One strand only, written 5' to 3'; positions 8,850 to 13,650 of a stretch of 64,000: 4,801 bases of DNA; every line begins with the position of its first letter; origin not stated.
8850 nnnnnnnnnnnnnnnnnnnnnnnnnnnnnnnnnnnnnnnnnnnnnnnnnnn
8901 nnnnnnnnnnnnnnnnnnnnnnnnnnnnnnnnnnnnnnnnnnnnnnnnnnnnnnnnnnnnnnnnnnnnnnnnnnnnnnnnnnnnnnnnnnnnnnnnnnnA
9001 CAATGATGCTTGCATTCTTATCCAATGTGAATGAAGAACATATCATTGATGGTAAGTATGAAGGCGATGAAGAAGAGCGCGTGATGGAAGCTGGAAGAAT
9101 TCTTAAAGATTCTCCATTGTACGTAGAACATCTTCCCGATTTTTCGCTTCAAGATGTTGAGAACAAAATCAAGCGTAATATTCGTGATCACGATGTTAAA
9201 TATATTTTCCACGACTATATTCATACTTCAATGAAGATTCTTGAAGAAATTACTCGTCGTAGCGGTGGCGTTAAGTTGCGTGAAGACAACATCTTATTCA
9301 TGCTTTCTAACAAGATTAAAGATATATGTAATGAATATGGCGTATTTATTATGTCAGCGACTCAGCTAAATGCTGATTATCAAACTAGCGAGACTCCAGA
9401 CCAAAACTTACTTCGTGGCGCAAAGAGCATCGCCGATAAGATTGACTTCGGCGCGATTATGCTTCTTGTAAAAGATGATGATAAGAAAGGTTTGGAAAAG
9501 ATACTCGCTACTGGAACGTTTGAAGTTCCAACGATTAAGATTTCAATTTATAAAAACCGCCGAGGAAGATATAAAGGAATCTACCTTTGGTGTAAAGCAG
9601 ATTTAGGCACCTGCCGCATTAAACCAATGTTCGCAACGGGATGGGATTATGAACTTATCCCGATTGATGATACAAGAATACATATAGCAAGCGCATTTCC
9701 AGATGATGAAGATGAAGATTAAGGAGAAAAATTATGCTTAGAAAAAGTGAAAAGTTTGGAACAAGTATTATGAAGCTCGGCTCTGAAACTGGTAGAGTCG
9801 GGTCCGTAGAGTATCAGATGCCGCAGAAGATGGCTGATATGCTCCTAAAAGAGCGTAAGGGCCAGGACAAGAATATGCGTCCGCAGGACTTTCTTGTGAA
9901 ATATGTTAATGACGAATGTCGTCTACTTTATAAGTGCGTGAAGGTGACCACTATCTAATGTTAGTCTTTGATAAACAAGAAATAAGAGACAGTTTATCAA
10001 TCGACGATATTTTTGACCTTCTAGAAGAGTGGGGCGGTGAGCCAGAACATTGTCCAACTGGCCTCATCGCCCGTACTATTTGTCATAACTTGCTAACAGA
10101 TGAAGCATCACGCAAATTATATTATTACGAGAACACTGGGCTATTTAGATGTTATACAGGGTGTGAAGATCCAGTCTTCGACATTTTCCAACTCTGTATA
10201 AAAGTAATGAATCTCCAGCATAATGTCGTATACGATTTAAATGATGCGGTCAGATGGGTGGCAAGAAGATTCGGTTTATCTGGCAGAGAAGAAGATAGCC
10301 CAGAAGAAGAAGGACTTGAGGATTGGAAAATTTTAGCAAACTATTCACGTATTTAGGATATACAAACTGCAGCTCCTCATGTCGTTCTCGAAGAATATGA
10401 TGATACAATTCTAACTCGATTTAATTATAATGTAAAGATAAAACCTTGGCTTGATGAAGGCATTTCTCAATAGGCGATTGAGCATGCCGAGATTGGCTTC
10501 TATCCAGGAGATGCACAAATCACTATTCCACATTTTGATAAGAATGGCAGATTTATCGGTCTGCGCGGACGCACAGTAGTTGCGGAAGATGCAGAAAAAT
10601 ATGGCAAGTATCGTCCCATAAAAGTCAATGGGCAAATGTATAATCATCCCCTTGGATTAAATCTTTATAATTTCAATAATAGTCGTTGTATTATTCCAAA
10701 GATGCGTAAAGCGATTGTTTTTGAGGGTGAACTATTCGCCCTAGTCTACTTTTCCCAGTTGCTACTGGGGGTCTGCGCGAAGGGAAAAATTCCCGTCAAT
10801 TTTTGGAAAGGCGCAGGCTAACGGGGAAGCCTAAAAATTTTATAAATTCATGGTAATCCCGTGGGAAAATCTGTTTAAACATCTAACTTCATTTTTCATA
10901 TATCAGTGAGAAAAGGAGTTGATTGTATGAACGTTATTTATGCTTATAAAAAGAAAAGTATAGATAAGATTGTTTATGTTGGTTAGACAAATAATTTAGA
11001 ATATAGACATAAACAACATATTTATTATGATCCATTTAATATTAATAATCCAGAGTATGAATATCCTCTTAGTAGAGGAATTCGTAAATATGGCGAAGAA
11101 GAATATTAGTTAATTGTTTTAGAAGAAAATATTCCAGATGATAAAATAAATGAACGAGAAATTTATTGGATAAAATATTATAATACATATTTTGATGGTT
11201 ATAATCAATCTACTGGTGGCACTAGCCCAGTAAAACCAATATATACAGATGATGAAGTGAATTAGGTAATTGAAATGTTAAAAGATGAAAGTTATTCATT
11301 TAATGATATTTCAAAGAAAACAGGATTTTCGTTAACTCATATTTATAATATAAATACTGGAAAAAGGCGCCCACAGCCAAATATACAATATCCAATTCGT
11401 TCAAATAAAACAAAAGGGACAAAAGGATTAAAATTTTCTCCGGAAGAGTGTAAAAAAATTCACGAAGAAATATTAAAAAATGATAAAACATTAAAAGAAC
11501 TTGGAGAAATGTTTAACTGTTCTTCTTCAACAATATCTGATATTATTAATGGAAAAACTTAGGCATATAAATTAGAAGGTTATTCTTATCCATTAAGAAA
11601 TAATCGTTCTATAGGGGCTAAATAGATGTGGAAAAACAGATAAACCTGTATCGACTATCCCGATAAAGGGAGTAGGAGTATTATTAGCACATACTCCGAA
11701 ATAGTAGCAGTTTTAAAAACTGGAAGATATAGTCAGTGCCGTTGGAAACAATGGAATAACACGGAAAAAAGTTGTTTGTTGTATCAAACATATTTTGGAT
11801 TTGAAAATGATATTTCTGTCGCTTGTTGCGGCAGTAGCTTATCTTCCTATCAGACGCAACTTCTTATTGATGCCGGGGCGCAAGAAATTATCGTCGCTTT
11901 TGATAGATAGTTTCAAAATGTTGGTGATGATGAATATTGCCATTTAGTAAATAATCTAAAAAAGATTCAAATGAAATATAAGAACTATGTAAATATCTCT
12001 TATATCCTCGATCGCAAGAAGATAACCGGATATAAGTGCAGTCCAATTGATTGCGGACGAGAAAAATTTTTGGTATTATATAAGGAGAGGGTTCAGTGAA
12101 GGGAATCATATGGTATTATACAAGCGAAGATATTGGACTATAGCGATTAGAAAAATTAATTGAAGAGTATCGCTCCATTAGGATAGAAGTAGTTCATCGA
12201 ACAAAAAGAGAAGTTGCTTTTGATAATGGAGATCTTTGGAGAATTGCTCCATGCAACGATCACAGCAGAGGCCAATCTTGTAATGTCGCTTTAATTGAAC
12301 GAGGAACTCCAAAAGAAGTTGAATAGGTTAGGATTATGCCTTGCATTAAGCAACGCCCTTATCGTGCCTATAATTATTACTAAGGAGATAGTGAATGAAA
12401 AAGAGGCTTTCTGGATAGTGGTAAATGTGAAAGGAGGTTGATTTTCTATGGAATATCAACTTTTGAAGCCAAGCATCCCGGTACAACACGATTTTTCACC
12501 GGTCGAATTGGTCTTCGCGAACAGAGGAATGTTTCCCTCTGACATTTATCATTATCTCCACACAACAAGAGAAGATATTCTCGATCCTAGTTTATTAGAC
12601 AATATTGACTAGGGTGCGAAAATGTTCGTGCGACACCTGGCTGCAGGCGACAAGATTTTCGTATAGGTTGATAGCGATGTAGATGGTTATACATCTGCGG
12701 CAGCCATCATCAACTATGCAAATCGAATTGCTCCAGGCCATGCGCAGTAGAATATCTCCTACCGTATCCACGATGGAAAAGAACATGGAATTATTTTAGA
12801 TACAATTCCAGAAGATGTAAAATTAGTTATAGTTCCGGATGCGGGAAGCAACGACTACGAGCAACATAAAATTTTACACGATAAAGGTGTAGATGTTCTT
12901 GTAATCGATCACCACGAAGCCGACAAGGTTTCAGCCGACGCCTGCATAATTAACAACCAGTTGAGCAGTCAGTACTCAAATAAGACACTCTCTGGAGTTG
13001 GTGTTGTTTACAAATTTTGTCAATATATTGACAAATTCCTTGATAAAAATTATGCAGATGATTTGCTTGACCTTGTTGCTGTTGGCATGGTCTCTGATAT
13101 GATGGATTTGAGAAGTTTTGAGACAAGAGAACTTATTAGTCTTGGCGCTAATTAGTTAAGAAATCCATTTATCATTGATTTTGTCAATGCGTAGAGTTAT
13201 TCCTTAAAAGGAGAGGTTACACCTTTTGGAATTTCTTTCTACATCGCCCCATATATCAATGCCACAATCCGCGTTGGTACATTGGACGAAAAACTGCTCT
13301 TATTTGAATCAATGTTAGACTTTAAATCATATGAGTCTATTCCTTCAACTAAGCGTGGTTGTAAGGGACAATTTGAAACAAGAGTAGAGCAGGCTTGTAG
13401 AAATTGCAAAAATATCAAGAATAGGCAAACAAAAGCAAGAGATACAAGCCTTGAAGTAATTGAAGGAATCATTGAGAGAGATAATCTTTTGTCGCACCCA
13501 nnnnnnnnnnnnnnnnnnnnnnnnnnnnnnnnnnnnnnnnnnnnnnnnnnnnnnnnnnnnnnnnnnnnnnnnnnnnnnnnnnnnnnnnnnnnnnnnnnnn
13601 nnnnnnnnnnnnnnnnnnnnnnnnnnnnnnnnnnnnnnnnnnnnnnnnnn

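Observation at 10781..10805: A 25-bp palindromic motif (core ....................) occurs three times: twice in one divergent intergenic region and once inside the primase intron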

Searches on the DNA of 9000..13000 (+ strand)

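Call 6: search_dna_similar(query=window:9000-13000:+, collection=phages, mode=near, max_rows=15)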
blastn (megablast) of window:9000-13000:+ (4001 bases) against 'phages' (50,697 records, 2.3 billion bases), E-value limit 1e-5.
No match.

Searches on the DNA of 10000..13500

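Call 11: search_rna_families(source=window, start=10000, end=13500, threshold=evalue, max_evalue=10, show_alignments=2)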
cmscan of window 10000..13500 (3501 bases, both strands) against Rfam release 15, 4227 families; matches with E-value up to 10: 4.
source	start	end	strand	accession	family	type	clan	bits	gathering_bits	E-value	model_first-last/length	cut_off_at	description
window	12961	13057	-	RF02579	tsr26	Gene; sRNA;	-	22.9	141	2.5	1-122/122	no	S. aureus tsr26 small RNA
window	11130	11171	+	RF02054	STnc420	Gene; sRNA;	-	22.6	70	0.37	1-58/58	no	Salmonella enterica sRNA STnc420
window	10132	10358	-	RF02091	DAOA-AS1_2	Gene; lncRNA;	-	21.2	43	0.07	1-205/205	no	DAOA antisense RNA 1 conserved region 2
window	12301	12326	-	RF01338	CRISPR-DR25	Gene; CRISPR;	CL00014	19.2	36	2.9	1-25/25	no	CRISPR RNA direct repeat element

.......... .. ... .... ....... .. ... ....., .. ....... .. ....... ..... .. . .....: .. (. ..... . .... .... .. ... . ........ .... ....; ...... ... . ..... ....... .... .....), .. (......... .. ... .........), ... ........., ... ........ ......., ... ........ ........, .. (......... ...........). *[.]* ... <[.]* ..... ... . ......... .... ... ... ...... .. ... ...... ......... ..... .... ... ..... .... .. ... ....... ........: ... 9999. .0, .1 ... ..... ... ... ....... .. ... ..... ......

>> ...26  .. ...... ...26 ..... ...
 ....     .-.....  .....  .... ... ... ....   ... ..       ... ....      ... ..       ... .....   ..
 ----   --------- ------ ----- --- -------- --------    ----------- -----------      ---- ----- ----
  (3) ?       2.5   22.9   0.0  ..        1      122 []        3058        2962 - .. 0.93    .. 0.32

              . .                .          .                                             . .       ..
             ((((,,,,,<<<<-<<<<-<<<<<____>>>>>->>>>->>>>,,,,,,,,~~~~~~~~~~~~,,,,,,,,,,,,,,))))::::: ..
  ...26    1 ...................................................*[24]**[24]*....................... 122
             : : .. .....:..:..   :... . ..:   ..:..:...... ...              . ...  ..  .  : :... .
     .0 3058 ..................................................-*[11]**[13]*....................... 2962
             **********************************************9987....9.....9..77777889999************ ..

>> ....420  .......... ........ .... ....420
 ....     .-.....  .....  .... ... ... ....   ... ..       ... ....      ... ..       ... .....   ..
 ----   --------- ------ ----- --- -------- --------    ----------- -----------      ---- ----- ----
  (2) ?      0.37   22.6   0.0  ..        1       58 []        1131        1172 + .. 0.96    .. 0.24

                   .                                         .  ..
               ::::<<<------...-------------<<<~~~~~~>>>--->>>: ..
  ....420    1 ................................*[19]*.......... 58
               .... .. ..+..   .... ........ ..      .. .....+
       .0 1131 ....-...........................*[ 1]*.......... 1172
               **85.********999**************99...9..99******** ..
